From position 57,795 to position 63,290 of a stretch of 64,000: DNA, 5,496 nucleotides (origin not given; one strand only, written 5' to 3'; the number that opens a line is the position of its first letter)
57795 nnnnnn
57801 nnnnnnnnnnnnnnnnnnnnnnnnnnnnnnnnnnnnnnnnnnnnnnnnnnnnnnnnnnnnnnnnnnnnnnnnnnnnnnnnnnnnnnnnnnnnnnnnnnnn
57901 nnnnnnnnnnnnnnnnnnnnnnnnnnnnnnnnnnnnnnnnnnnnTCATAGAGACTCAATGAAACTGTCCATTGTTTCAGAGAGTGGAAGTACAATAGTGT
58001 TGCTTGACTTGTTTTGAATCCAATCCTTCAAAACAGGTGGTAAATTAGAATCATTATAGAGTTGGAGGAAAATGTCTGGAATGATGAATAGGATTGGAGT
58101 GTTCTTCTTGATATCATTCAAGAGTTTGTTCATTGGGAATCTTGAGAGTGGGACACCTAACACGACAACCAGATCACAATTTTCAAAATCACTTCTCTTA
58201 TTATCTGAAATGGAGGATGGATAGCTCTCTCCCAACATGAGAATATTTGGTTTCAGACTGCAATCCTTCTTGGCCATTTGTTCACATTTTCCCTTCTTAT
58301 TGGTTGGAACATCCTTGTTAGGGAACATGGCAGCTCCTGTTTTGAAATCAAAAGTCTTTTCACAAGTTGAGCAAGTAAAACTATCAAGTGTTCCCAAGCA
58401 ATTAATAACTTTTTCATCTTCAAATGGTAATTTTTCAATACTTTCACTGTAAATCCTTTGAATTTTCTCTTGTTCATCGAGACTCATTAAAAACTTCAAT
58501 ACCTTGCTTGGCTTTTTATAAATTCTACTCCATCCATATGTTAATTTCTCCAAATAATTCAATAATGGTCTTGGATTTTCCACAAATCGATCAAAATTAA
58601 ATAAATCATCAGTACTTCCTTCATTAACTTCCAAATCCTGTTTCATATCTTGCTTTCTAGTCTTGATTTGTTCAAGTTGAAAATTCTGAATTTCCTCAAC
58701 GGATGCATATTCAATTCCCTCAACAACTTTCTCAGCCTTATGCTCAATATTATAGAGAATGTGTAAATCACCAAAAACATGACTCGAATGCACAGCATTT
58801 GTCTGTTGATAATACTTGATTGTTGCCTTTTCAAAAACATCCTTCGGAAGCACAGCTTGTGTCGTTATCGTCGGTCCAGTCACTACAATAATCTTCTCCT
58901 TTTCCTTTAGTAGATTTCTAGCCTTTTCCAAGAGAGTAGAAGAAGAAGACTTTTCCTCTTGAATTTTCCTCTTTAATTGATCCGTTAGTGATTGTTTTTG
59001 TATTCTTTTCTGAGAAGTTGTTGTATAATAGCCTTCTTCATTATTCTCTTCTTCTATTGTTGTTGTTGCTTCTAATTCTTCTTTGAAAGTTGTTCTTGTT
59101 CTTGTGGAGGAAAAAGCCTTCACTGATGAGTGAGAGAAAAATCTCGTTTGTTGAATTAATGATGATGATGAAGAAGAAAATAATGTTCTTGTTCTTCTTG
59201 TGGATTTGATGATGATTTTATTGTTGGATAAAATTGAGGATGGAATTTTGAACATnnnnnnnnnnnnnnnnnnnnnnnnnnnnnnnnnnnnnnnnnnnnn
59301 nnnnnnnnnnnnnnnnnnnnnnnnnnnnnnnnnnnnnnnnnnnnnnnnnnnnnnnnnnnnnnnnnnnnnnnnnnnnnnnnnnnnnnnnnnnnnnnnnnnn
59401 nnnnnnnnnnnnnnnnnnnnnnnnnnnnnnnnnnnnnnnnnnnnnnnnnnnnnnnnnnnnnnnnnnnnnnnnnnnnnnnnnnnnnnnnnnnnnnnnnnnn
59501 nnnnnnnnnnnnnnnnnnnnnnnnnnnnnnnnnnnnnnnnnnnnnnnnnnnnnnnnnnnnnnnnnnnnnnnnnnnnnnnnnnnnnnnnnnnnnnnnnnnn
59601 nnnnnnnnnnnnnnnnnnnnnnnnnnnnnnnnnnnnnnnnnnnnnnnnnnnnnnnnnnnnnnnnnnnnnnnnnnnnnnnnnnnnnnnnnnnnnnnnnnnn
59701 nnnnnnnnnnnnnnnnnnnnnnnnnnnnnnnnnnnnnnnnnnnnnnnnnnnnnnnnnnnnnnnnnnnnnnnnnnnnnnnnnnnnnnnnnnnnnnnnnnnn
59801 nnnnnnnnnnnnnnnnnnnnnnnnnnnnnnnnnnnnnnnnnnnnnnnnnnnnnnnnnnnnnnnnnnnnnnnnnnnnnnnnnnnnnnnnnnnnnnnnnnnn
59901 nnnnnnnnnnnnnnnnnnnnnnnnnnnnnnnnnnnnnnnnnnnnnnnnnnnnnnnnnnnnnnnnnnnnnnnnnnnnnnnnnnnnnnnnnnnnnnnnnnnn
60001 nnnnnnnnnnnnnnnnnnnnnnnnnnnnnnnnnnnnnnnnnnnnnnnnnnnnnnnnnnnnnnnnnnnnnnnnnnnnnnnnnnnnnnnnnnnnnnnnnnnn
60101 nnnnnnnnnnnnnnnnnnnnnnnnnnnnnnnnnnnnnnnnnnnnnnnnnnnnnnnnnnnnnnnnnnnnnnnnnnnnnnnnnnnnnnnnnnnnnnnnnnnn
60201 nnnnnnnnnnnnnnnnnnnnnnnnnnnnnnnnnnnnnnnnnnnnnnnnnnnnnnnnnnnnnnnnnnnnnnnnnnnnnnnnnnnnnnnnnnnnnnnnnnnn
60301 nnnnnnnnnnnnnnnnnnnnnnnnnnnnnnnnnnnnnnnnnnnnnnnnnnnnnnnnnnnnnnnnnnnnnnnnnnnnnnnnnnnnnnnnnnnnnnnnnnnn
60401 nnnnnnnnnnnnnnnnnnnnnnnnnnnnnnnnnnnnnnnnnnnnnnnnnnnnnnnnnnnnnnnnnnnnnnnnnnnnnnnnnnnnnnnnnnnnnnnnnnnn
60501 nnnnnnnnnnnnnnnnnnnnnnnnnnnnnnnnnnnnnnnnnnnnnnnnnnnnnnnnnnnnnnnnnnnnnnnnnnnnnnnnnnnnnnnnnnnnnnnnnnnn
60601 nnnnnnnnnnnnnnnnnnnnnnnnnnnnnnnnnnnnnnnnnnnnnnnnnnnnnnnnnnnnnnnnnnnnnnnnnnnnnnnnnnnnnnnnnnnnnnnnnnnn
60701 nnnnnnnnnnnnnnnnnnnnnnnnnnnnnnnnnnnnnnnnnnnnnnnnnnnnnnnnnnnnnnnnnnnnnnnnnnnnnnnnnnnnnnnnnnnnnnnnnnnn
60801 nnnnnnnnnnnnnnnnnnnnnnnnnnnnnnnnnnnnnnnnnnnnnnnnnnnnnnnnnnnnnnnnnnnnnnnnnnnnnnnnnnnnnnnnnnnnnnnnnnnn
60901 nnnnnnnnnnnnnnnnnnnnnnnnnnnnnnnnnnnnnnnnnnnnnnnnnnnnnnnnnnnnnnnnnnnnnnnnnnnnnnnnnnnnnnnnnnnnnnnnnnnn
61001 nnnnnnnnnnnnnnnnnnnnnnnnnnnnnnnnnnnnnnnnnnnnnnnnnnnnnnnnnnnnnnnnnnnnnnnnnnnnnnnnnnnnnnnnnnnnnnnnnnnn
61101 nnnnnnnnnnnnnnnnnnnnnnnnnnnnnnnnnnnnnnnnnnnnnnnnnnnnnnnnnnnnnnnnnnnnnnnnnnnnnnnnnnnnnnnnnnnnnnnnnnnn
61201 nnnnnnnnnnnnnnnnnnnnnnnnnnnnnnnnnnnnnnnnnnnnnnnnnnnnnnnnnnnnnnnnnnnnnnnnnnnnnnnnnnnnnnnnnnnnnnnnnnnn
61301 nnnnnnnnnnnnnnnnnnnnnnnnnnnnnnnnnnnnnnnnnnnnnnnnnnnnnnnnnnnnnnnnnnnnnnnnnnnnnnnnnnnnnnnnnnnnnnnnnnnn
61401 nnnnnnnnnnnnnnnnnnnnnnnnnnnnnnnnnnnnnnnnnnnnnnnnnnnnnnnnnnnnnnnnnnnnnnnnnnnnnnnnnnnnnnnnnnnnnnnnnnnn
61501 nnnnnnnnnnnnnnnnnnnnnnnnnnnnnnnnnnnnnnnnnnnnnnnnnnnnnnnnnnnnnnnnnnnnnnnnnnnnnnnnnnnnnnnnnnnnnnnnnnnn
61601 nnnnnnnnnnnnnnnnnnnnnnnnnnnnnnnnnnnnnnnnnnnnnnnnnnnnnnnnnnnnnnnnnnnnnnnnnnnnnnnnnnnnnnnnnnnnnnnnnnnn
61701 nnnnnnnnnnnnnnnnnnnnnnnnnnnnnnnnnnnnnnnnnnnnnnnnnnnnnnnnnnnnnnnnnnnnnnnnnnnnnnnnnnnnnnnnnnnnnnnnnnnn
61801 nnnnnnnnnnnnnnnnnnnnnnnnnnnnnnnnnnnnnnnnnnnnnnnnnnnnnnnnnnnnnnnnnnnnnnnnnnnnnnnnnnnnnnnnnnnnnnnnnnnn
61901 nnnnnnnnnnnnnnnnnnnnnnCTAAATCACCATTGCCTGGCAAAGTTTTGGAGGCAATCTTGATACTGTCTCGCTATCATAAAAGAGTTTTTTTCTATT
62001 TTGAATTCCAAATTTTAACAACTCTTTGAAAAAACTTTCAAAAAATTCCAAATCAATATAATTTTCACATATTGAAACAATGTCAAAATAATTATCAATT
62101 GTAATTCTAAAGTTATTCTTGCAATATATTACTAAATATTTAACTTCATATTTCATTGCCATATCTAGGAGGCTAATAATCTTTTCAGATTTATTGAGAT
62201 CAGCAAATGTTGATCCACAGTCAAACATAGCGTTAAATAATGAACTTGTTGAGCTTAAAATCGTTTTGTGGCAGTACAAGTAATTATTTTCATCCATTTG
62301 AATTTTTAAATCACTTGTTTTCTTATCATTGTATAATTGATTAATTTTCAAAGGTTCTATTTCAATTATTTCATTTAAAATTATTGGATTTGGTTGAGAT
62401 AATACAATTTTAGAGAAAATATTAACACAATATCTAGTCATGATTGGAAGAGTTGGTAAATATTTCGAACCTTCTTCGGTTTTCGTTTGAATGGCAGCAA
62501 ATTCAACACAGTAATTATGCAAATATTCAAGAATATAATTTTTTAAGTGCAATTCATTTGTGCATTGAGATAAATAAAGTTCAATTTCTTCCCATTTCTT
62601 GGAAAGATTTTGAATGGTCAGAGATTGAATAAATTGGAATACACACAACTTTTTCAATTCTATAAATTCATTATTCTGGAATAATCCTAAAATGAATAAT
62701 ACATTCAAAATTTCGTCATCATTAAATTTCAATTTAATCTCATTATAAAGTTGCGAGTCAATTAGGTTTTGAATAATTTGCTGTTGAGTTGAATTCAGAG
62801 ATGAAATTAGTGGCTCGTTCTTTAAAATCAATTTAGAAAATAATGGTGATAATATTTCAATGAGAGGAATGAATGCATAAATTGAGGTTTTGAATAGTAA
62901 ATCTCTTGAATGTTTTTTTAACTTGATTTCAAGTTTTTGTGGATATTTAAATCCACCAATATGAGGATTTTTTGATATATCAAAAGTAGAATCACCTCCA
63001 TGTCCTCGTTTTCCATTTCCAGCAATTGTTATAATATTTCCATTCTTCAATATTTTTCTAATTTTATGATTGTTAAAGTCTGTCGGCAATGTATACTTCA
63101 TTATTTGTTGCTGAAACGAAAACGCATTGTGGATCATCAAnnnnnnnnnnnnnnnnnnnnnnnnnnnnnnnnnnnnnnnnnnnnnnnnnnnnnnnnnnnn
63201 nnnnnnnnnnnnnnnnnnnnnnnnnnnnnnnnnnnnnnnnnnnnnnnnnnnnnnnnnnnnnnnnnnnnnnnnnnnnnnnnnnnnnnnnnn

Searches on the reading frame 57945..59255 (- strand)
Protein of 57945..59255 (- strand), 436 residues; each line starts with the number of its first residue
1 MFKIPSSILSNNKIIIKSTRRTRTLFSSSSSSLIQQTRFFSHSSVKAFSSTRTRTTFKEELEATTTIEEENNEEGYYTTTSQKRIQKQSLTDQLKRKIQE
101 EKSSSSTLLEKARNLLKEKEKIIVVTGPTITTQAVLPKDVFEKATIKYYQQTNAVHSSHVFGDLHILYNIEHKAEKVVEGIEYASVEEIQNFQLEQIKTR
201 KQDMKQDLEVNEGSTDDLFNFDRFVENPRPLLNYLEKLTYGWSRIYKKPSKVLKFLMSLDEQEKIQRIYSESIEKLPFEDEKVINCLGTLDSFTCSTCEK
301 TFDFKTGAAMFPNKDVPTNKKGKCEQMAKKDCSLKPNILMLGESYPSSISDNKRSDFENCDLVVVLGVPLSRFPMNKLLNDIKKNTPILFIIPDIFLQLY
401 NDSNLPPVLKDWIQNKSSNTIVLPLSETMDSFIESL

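Call 67: search_protein_families(library=pfam, proteins=[window:57945-59255:-], max_evalue=0.00001)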
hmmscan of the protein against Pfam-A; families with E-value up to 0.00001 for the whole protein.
window:57945-59255:- (436 aa): 1 family
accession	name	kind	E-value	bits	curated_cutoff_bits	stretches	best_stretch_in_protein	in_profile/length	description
PF02146.23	SIR2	-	4.3e-14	53.3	24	1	214-370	31-176/180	Sir2 family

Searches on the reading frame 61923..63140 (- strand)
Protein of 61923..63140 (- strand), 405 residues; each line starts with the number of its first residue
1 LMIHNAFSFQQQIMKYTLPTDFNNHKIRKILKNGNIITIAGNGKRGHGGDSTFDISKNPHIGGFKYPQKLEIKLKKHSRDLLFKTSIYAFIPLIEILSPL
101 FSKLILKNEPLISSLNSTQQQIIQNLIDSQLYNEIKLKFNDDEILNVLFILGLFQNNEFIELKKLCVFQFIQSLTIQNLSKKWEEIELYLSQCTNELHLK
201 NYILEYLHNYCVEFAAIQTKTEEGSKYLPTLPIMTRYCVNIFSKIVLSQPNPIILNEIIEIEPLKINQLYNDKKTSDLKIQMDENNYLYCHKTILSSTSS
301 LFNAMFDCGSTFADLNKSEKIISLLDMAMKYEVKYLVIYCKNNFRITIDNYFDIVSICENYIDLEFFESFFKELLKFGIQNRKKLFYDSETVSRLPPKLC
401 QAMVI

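Call 67: search_protein_families(library=pfam, proteins=[window:61923-63140:-], max_evalue=0.00001)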
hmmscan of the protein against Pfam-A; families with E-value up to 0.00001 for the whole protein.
window:61923-63140:- (405 aa): 1 family
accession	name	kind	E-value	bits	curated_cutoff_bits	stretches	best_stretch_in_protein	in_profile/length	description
PF00651.37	BTB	-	1.1e-06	29.2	20.5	0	267-307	2-42/110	BTB/POZ domain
